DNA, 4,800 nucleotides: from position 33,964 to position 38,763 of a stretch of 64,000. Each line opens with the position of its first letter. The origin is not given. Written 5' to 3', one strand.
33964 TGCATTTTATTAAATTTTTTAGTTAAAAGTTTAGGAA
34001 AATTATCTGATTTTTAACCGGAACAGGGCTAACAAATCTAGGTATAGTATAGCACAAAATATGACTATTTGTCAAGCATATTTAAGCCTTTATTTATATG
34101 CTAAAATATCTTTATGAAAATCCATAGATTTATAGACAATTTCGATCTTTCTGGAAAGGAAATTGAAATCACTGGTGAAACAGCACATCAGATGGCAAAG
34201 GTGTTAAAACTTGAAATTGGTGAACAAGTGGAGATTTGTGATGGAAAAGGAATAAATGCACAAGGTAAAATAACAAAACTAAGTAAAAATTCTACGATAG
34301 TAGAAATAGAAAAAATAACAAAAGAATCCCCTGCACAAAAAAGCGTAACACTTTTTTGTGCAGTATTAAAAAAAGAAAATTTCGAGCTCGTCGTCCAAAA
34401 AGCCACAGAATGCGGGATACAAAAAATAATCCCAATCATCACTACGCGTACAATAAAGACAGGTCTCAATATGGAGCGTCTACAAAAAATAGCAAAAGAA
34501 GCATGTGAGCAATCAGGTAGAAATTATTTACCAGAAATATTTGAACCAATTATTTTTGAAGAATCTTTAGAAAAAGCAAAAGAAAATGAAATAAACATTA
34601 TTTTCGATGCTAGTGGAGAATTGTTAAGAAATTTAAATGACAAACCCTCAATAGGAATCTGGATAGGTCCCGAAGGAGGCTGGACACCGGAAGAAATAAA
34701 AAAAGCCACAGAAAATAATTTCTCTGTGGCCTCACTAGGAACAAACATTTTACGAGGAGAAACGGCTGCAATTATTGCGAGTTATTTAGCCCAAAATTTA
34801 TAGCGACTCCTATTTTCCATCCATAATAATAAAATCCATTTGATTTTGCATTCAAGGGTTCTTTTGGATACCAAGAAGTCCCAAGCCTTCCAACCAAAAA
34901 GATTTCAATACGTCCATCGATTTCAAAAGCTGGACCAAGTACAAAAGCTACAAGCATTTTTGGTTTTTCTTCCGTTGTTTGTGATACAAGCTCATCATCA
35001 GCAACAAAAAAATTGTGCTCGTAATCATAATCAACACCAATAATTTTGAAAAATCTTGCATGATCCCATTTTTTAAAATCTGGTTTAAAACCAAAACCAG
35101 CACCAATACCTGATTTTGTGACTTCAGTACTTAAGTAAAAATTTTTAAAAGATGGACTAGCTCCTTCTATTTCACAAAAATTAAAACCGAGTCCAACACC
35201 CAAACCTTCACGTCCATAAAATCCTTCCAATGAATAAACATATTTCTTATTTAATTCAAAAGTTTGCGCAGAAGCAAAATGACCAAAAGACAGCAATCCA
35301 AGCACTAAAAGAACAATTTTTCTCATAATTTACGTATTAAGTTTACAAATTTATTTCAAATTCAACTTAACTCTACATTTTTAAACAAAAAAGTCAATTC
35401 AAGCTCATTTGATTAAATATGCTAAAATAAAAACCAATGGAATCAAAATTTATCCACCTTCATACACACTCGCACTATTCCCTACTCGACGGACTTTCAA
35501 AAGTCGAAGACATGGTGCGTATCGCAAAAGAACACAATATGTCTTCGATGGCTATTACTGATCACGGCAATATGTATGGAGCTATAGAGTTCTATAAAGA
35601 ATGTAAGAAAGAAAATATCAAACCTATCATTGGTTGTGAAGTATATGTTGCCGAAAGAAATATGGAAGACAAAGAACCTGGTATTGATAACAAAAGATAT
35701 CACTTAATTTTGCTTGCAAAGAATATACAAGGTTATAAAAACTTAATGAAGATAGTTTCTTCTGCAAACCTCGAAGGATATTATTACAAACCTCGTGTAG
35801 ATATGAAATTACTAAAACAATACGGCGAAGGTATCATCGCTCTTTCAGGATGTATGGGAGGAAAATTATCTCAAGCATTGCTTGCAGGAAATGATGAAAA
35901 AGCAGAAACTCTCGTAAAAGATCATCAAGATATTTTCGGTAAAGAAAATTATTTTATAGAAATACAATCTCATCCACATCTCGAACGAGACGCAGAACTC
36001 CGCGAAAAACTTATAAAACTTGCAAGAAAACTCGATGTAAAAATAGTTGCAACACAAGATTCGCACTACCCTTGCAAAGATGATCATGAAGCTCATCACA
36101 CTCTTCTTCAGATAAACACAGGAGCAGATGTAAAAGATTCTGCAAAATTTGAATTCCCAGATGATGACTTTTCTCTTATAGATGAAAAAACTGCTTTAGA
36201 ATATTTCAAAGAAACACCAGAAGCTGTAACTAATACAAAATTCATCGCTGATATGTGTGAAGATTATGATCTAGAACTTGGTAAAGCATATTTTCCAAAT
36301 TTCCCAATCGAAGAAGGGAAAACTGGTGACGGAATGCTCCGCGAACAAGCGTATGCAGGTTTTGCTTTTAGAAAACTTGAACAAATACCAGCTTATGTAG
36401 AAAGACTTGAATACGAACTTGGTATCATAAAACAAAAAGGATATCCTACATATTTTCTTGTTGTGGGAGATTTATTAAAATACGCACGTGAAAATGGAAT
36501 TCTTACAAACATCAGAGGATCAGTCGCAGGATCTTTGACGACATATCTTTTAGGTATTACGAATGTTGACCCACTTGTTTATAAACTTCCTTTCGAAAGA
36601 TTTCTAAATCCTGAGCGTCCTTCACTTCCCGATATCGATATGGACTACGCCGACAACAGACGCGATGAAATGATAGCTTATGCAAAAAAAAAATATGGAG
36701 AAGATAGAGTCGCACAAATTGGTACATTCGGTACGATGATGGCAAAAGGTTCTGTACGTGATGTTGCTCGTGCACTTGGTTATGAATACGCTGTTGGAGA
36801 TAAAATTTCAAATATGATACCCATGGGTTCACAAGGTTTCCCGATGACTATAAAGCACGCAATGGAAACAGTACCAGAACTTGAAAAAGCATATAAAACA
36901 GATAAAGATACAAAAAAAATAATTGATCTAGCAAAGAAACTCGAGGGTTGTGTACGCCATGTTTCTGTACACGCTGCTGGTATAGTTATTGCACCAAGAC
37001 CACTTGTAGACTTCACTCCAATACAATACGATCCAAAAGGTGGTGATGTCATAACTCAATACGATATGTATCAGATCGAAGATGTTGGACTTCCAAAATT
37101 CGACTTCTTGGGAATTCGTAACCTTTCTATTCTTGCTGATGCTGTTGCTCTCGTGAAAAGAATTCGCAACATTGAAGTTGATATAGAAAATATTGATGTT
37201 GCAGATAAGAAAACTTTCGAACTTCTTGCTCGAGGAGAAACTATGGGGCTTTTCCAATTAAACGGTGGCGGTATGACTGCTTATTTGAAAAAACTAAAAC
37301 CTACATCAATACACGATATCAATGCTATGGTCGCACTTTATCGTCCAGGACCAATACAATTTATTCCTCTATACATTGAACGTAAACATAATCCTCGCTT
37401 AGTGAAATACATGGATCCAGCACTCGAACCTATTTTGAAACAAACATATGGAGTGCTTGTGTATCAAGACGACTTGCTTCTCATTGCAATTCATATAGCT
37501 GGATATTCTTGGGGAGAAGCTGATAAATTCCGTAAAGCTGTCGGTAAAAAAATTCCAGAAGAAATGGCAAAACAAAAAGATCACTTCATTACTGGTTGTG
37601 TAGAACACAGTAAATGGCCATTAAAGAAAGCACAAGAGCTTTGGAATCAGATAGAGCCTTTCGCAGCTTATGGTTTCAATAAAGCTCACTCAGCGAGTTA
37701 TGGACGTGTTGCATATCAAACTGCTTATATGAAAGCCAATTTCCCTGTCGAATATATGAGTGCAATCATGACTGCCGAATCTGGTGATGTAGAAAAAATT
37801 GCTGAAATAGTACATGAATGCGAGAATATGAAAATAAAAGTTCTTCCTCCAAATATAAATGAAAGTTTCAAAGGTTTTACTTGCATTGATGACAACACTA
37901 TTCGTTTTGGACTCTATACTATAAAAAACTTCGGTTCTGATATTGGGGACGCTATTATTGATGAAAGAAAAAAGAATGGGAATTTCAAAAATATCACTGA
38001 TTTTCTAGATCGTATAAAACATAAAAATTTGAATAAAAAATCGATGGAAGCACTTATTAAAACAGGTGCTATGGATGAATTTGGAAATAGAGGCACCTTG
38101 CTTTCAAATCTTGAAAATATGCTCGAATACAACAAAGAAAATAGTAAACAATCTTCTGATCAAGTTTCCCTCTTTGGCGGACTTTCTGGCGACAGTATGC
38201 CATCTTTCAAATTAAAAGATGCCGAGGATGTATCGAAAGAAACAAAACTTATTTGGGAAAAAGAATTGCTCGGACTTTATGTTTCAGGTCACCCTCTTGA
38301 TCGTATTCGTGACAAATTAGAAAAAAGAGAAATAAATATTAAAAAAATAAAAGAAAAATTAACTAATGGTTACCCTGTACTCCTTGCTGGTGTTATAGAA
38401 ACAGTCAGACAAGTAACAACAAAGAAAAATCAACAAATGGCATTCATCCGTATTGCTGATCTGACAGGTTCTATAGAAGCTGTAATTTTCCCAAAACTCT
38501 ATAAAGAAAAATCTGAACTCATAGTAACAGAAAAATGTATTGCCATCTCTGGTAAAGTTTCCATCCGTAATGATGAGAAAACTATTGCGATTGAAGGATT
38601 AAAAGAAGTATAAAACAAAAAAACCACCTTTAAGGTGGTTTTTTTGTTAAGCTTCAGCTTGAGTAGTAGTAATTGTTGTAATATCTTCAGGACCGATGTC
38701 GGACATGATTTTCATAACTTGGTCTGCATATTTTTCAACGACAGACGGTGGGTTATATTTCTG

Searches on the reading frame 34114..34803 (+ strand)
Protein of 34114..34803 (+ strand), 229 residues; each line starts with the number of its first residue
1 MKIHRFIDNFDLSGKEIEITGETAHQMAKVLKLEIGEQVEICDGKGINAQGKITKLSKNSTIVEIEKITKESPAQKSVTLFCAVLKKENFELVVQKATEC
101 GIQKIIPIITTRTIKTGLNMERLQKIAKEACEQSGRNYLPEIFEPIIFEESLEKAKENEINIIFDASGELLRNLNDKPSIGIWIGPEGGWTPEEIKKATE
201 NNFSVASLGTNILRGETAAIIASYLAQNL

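Call 68: search_protein_families(library=pfam, proteins=[window:34114-34803:+], max_evalue=0.0001)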
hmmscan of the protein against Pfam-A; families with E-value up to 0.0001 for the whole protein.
window:34114-34803:+ (229 aa): 2 families
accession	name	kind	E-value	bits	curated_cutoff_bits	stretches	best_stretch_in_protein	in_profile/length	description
PF04452.19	Methyltrans_RNA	-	8.9e-44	149.4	23.9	1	75-224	4-162/165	RNA methyltransferase domain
PF20260.4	PUA_4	-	1.6e-09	38.1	23.9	1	19-66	1-48/48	RNA methyltransferase PUA domain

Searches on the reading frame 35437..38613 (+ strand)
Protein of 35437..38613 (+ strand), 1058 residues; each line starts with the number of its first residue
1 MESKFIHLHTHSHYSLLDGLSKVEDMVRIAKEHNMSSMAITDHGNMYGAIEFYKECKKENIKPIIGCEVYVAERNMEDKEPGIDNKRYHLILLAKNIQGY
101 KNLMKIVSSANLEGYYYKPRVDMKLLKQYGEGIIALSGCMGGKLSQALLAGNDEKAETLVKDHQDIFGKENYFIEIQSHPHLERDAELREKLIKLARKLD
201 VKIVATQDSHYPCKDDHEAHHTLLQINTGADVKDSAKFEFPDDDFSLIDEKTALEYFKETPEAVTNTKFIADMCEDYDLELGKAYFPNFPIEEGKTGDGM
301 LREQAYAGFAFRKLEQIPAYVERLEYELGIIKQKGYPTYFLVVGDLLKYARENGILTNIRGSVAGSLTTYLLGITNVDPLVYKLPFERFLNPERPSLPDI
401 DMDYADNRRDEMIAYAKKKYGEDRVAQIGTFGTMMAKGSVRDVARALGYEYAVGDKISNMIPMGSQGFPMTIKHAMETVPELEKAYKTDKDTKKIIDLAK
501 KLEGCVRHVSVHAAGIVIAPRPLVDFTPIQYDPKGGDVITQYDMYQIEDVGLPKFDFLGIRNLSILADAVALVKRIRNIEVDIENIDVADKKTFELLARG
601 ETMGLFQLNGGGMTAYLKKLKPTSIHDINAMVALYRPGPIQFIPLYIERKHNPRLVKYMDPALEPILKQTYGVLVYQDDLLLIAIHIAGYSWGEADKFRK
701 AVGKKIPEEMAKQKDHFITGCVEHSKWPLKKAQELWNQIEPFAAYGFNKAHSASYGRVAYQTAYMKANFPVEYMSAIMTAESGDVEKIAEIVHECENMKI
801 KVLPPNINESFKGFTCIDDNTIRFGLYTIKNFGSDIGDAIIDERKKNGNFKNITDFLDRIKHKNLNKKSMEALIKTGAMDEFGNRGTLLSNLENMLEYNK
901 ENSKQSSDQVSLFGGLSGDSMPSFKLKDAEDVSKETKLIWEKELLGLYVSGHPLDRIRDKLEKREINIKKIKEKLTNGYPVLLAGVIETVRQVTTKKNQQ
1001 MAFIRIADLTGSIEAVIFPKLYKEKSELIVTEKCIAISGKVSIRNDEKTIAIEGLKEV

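Call 68: search_protein_families(library=pfam, proteins=[window:35437-38613:+], max_evalue=0.0001)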
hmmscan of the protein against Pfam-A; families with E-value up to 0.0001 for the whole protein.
window:35437-38613:+ (1058 aa): 5 families
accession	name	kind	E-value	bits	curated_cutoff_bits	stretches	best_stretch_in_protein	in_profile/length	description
PF07733.18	DNA_pol3_alpha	-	5.9e-91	305.1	23.9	1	301-559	3-260/260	Bacterial DNA polymerase III alpha NTPase domain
PF02811.25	PHP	-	3.5e-60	203.5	26.4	1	7-179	1-164/164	PHP domain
PF17657.6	DNA_pol3_finger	-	5.6e-54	182.4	22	1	562-724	1-165/166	Bacterial DNA polymerase III alpha subunit finger domain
PF14579.12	HHH_6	-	2.1e-27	95.6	25.6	1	799-886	1-88/90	Helix-hairpin-helix motif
PF01336.31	tRNA_anti-codon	-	1.4e-11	44.5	27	1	981-1056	1-73/75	OB-fold nucleic acid binding domain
